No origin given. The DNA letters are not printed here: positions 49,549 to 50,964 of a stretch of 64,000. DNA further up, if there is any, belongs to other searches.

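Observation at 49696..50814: Plant-type SABATH carboxyl methyltransferase homologue, with its stop codon overlapping the TRAP permease stop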

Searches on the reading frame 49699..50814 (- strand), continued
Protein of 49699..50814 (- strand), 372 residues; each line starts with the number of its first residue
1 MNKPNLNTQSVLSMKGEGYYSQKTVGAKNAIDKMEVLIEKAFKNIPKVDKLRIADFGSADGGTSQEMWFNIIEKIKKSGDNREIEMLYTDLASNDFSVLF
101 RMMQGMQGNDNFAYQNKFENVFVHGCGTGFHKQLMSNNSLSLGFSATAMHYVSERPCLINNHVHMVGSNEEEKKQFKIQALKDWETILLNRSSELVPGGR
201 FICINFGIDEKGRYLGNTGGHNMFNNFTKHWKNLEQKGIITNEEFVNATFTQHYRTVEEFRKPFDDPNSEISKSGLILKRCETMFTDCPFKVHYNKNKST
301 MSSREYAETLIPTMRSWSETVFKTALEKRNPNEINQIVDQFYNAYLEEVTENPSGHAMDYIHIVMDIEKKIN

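Call 39: find_homologous_proteins(query=A1, max_evalue=1e-10)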
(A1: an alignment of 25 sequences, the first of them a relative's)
Query A1 (25 sequences) (371 aa, profile of the alignment): 2703 proteins with E <= 1e-10 among 8000 candidates; the best 120 are listed.
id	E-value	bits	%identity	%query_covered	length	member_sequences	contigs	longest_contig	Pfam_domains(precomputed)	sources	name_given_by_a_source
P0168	1.0e-148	513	48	99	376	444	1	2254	PF03492.22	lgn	-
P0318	3.1e-147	508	48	99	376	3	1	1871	PF03492.22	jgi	jgi:hypothetical protein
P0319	5.4e-147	507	41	96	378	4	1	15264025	PF03492.22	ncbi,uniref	ncbi:uncharacterized protein LOC135686513 isoform X2 [Rhopilema esculentum]|uniref:uncharacterized p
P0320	5.6e-147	507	50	97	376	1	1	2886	PF03492.22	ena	-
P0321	6.5e-147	507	56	97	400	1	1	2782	PF03492.22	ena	-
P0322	7.7e-147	507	49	97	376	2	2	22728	PF03492.22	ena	-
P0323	9.0e-147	507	49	97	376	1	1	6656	PF03492.22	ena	-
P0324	9.1e-147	507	49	97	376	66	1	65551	PF03492.22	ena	-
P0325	9.7e-147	507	50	97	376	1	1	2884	PF03492.22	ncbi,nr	ncbi:MAG: hypothetical protein QF414_07080 [Arenicellales bacterium]|nr:hypothetical protein [Arenic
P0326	1.9e-146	506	69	98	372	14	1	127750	PF03492.22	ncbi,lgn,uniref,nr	ncbi:MAG: SAM-dependent methyltransferase [Phreatobacter sp.]|uniref:SAM-dependent methyltransferase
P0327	2.5e-146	505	49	97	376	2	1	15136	PF03492.22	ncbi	-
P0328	4.8e-146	504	50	97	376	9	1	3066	PF03492.22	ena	-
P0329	5.5e-146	504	49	97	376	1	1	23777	PF03492.22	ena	-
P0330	6.5e-146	504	51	98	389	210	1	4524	PF03492.22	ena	-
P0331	7.6e-146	504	51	97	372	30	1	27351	PF03492.22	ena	-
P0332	8.1e-146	504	50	97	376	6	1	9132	PF03492.22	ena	-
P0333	1.5e-145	503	68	98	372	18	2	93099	PF03492.22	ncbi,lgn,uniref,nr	ncbi:SAM-dependent methyltransferase [Phreatobacter sp.]|uniref:SAM-dependent methyltransferase n=1 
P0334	1.6e-145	503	57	97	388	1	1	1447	PF03492.22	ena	-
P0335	1.7e-145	503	51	97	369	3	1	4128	PF03492.22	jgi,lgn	-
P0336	2.2e-145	502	50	96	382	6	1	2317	PF03492.22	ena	-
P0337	2.5e-145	502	47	99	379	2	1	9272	PF03492.22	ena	-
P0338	3.5e-145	502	68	99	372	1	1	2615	PF03492.22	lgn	-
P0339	3.6e-145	501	47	99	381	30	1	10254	PF03492.22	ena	-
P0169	3.7e-145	501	100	100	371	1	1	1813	PF03492.22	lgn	-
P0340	4.0e-145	501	53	97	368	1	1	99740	PF03492.22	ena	-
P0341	4.1e-145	501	52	97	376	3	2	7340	PF03492.22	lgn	-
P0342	4.9e-145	501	53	96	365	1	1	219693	PF03492.22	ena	-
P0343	6.0e-145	501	50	97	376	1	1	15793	PF03492.22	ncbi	-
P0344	6.1e-145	501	56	98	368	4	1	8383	PF03492.22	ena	-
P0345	6.3e-145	501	40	96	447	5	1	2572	PF15299.12,PF03492.22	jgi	-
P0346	7.4e-145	500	54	99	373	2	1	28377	PF03492.22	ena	-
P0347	7.4e-145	500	48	98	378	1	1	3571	PF03492.22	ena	-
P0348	1.1e-144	500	47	99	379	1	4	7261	PF03492.22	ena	-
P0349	1.2e-144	500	49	98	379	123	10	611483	PF03492.22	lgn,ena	-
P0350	1.3e-144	500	48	98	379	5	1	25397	PF03492.22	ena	-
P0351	1.9e-144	499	48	98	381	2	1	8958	PF03492.22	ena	-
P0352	2.0e-144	499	53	97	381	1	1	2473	PF03492.22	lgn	-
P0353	2.0e-144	499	52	96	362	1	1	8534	PF03492.22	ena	-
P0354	2.2e-144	499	56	96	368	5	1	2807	PF03492.22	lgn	-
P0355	2.3e-144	499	82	100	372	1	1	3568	PF03492.22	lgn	-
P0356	2.4e-144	499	47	98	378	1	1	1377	PF03492.22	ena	-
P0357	2.6e-144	499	58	97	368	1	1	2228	PF03492.22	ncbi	-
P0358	2.8e-144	499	48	98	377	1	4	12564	PF03492.22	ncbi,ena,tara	tara:strand:+ start:6444 stop:7577 length:1134 start_codon:yes stop_codon:yes gene_type:complete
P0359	2.9e-144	498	48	98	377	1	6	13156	PF03492.22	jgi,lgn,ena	-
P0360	3.2e-144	498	61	99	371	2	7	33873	PF03492.22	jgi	jgi:SAM-dependent methyltransferase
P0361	3.7e-144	498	48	97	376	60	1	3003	PF03492.22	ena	-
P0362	4.1e-144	498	52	97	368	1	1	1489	PF03492.22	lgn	-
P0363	4.8e-144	498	49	98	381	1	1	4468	PF03492.22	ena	-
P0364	4.8e-144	498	52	97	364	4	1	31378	PF03492.22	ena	-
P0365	4.9e-144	498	54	100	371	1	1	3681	PF03492.22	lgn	-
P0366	5.3e-144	498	63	97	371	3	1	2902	PF03492.22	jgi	jgi:hypothetical protein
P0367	5.6e-144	498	48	98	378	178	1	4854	PF03492.22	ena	-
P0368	6.5e-144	497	48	98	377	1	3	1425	PF03492.22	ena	-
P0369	6.6e-144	497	49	98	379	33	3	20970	PF03492.22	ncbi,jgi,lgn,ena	jgi:hypothetical protein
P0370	6.7e-144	497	50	96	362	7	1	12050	PF03492.22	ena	-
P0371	7.2e-144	497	48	99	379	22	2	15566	PF03492.22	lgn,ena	-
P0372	7.7e-144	497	48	98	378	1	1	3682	PF03492.22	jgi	jgi:SAM-dependent methyltransferase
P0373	7.9e-144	497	83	100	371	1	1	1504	PF03492.22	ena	-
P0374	9.0e-144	497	47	98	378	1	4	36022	PF03492.22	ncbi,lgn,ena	-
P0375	1.2e-143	496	48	98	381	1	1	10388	PF03492.22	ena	-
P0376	1.2e-143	496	48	98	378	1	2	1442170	PF03492.22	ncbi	ncbi:class I SAM-dependent methyltransferase [Arenicellales bacterium IMCC55707]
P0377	1.3e-143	496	47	100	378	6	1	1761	PF03492.22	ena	-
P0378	1.4e-143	496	83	100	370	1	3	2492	PF03492.22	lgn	-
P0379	1.4e-143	496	49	99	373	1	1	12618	PF03492.22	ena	-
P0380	1.4e-143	496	57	97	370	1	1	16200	PF03492.22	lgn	-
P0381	1.5e-143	496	53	97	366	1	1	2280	PF03492.22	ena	-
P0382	2.0e-143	496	55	97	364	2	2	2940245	PF03492.22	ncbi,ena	-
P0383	2.2e-143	496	64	97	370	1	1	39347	PF03492.22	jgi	jgi:hypothetical protein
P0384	2.2e-143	496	64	97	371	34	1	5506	PF03492.22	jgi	jgi:hypothetical protein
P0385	2.3e-143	495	82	100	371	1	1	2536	PF03492.22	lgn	-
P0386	2.4e-143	495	63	99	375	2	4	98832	PF03492.22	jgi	jgi:hypothetical protein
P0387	2.8e-143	495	65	99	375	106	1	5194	PF03492.22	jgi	jgi:hypothetical protein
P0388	3.0e-143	495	62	99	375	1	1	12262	PF03492.22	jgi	jgi:hypothetical protein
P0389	3.0e-143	495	51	100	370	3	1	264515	PF03492.22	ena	-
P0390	3.4e-143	495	48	98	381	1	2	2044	PF03492.22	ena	-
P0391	3.5e-143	495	84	100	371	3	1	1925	PF03492.22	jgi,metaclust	metaclust:\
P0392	4.0e-143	495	47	98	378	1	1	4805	PF03492.22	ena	-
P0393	4.0e-143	495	64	98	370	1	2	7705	PF03492.22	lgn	-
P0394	4.2e-143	495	49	97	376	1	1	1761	PF03492.22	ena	-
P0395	4.2e-143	495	53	97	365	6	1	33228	PF03492.22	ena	-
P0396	4.3e-143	495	48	98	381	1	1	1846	PF03492.22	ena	-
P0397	4.5e-143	495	49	98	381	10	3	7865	PF03492.22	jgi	jgi:hypothetical protein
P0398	4.6e-143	495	70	99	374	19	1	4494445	PF03492.22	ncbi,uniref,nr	ncbi:SAM-dependent methyltransferase [Phreatobacter cathodiphilus]|uniref:SAM-dependent methyltransf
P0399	5.0e-143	494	48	97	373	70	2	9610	PF03492.22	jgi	jgi:hypothetical protein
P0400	5.3e-143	494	69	98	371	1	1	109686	PF03492.22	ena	-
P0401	5.6e-143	494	49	96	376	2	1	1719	PF03492.22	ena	-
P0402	5.8e-143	494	63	99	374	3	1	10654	PF03492.22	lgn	-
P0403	6.1e-143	494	54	100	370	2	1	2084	PF03492.22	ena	-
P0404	7.2e-143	494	66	99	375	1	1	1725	PF03492.22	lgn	-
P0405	7.4e-143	494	48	99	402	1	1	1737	PF03492.22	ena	-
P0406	7.5e-143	494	53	98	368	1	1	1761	PF03492.22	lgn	-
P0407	7.5e-143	494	48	98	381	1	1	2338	PF03492.22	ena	-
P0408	8.5e-143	494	48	99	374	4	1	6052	PF03492.22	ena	-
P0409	8.9e-143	494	49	99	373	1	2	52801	PF03492.22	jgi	jgi:indole-3-acetate O-methyltransferase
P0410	8.9e-143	494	66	98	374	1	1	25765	PF03492.22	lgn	-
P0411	9.3e-143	494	68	98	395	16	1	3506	PF03492.22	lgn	-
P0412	1.0e-142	493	65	98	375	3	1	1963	PF03492.22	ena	-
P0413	1.0e-142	493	54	100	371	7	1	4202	PF03492.22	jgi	jgi:hypothetical protein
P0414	1.1e-142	493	65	98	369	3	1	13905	PF03492.22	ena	-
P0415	1.1e-142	493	53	100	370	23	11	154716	PF03492.22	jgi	jgi:hypothetical protein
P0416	1.1e-142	493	52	100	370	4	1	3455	PF03492.22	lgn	-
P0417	1.2e-142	493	48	98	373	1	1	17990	PF03492.22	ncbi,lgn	-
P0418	1.2e-142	493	51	100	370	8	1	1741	PF03492.22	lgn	-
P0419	1.3e-142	493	65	98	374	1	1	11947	PF03492.22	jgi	jgi:hypothetical protein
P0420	1.3e-142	493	53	100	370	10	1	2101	PF03492.22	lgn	-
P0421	1.3e-142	493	64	99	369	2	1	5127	PF03492.22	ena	-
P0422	1.5e-142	493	48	98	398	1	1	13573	PF03492.22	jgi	jgi:SAM-dependent methyltransferase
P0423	1.5e-142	493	62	97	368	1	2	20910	PF03492.22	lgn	-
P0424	1.6e-142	493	65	99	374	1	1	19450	PF03492.22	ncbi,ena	-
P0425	1.7e-142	493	64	100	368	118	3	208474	PF03492.22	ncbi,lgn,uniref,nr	ncbi:hypothetical protein [Mesorhizobium sp. WSM3224]|uniref:hypothetical protein n=1 Tax=Mesorhizob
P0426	1.8e-142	493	67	98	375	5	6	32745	PF03492.22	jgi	jgi:hypothetical protein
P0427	1.9e-142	493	70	98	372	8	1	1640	PF03492.22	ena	-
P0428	1.9e-142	492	64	98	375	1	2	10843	PF03492.22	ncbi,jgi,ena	-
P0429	2.0e-142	492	50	98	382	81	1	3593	PF03492.22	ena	-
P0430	2.0e-142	492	67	98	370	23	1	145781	PF03492.22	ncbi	-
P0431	2.0e-142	492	47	99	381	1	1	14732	PF03492.22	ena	-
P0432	2.2e-142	492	65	98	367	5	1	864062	PF03492.22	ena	-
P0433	2.3e-142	492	57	97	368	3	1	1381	PF03492.22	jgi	-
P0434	2.6e-142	492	54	98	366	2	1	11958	PF03492.22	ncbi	-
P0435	2.9e-142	492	51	96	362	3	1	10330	PF03492.22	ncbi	-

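Call 40: find_encoding_contigs(protein=P0398, flank=7000, max_places=1)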
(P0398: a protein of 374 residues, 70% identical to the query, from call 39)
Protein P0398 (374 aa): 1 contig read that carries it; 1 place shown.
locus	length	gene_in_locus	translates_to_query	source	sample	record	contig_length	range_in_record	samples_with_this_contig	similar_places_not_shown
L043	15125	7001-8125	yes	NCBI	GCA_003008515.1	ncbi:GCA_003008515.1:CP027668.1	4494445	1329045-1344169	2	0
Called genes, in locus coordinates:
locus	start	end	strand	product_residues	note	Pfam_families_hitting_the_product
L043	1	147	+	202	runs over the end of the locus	PF00313:CSD, PF08206:OB_RNB (faint), PF00313:CSD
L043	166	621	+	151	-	PF02643:DUF192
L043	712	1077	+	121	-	PF04800:NDUS4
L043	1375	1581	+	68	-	-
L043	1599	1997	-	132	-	PF02311:AraC_binding, PF07883:Cupin_2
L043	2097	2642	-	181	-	PF06041:DUF924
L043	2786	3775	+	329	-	PF01244:Peptidase_M19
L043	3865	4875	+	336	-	PF02615:Ldh_2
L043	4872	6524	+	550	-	-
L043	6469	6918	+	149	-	PF12525:DUF3726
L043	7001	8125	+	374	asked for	PF03492:Methyltransf_7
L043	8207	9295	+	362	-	PF03480:DctP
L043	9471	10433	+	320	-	PF13379:NMT1_2, PF09084:NMT1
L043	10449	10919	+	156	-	-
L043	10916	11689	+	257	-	PF00528:BPD_transp_1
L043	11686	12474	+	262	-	PF00005:ABC_tran, PF13304:AAA_21 (faint)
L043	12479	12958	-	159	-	PF04940:BLUF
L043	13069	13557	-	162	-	PF21291:CYNS_N, PF02560:Cyanate_lyase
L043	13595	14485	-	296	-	PF00005:ABC_tran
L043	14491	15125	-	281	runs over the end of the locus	PF00528:BPD_transp_1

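Call 41: find_encoding_contigs(protein=P0376, flank=7000, max_places=1)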
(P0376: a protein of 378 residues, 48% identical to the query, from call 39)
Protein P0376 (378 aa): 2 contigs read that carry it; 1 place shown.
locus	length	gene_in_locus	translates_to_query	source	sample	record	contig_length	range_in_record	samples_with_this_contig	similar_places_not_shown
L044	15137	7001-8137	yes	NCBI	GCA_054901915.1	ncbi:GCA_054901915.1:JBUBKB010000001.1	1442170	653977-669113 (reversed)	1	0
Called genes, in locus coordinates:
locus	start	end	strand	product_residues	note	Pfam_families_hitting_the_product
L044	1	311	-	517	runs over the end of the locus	PF00501:AMP-binding, PF13193:AMP-binding_C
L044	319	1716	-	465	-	PF00171:Aldedh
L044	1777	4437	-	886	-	PF06808:DctM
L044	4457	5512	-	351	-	PF04290:DctQ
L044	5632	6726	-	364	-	PF03480:DctP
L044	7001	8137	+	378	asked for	PF03492:Methyltransf_7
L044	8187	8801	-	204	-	PF00034:Cytochrom_C (weak), PF13442:Cytochrome_CBB3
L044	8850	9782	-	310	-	PF00892:EamA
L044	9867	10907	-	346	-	PF02615:Ldh_2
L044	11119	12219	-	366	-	PF00180:Iso_dh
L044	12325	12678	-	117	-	PF05437:AzlD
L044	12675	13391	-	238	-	PF03591:AzlC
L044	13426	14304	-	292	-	PF02678:Pirin, PF05726:Pirin_C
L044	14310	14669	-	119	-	PF10615:DUF2470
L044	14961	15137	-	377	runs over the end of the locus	PF04143:Sulf_transp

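Call 42: find_encoding_contigs(protein=P0425, flank=7000, max_places=1)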
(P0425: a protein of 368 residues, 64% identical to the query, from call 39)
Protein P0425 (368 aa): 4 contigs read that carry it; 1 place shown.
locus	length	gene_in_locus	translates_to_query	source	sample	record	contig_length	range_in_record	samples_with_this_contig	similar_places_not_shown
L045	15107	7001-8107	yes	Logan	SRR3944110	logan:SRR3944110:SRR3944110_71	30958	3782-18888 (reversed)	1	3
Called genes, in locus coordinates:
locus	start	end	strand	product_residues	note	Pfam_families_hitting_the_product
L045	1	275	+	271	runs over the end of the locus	PF01073:3Beta_HSD, PF01370:Epimerase, PF16363:GDP_Man_Dehyd, PF13460:NAD_binding_10 (weak)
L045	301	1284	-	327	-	PF01244:Peptidase_M19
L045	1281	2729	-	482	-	PF00171:Aldedh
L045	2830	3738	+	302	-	PF00126:HTH_1, PF03466:LysR_substrate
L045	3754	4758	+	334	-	PF02615:Ldh_2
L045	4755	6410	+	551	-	-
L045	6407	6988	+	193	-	PF12525:DUF3726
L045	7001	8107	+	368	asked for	PF03492:Methyltransf_7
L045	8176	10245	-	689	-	PF00724:Oxidored_FMN, PF07992:Pyr_redox_2 (faint), PF00070:Pyr_redox (faint), PF01266:DAO (faint), PF13450:NAD_binding_8 (weak), PF22620:OYE-like_second_a-b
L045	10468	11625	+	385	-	PF01546:Peptidase_M20, PF07687:M20_dimer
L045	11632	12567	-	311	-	PF00126:HTH_1, PF03466:LysR_substrate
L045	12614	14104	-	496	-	PF00171:Aldedh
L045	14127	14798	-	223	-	PF06267:DUF1028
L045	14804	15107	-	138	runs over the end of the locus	PF01042:Ribonuc_L-PSP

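Call 45: find_encoding_contigs(protein=P0349, flank=7000, max_places=1)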
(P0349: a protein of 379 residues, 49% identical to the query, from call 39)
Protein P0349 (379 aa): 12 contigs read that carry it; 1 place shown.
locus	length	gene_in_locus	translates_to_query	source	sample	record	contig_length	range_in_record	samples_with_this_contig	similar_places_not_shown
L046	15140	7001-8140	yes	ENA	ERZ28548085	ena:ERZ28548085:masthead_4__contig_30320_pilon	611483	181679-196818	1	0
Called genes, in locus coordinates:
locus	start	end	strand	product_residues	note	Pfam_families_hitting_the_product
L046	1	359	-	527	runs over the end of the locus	PF00501:AMP-binding, PF13193:AMP-binding_C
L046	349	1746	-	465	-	PF00171:Aldedh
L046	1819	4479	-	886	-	PF06808:DctM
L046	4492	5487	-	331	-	PF04290:DctQ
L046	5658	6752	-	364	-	PF03480:DctP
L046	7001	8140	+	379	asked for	PF03492:Methyltransf_7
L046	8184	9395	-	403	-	PF01435:Peptidase_M48, PF05099:TerB (weak)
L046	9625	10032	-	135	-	PF02798:GST_N, PF13417:GST_N_3, PF13409:GST_N_2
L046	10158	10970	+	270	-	PF02811:PHP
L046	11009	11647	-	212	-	PF00034:Cytochrom_C (weak), PF13442:Cytochrome_CBB3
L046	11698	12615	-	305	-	PF00892:EamA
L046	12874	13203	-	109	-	PF08734:GYD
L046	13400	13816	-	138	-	PF01741:MscL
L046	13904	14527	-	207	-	PF02615:Ldh_2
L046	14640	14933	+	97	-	-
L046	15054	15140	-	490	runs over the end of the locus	PF00171:Aldedh, PF05893:LuxC (weak)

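Call 46: find_encoding_contigs(protein=P0382, flank=7000, max_places=1)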
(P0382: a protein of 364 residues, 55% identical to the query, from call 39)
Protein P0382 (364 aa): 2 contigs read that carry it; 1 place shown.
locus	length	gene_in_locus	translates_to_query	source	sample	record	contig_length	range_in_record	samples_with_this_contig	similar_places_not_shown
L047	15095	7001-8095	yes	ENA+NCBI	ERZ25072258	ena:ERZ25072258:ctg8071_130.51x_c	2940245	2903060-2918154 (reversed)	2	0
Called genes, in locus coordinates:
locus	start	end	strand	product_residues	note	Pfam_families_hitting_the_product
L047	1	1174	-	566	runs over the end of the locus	PF00361:Proton_antipo_M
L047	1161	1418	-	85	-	-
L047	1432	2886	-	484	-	PF00662:Proton_antipo_N (faint), PF00361:Proton_antipo_M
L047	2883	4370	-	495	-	PF00361:Proton_antipo_M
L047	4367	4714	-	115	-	PF00420:Oxidored_q2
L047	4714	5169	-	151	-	PF04039:MnhB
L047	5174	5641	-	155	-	PF13244:MbhD, PF20501:MbhE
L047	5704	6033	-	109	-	PF03334:PhaG_MnhG_YufB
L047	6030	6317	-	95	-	PF04066:MrpF_PhaF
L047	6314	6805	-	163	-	PF01899:MNHE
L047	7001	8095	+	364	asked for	PF03492:Methyltransf_7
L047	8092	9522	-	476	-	PF01425:Amidase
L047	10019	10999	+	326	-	PF01244:Peptidase_M19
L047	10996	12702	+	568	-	-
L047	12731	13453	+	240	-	-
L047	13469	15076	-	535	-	PF00732:GMC_oxred_N, PF05199:GMC_oxred_C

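Call 47: find_encoding_contigs(protein=P0432, flank=7000, max_places=1)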
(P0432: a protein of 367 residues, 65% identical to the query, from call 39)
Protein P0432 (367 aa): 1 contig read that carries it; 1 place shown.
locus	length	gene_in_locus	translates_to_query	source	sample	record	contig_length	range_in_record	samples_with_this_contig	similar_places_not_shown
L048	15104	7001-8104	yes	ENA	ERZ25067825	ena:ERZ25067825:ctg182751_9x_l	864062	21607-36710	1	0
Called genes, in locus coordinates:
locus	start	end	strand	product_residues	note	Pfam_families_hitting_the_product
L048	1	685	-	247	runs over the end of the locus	PF09818:ABC_ATPase (faint), PF13476:AAA_23 (weak), PF00005:ABC_tran, PF02463:SMC_N (faint), PF13401:AAA_22 (faint), PF13304:AAA_21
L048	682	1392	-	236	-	PF00005:ABC_tran, PF13304:AAA_21 (faint), PF12399:BCA_ABC_TP_C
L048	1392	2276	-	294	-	PF02653:BPD_transp_2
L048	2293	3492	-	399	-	PF13433:Peripla_BP_5, PF13458:Peripla_BP_6, PF01094:ANF_receptor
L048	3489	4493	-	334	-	PF01244:Peptidase_M19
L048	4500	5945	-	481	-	PF00171:Aldedh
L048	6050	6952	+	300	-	PF00126:HTH_1, PF03466:LysR_substrate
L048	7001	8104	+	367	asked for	PF03492:Methyltransf_7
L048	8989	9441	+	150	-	PF03713:DUF305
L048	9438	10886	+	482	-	PF21783:YNCE (faint), PF02239:Cytochrom_D1 (faint), PF25174:Beta-prop_THOC3 (faint), PF10282:Lactonase (weak)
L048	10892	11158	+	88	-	PF04542:Sigma70_r2, PF22029:PhyR_sigma2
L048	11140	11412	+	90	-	PF08281:Sigma70_r4_2, PF04545:Sigma70_r4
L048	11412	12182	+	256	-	-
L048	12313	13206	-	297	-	PF00126:HTH_1, PF03466:LysR_substrate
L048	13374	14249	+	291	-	PF00106:adh_short, PF08659:KR, PF13460:NAD_binding_10, PF13561:adh_short_C2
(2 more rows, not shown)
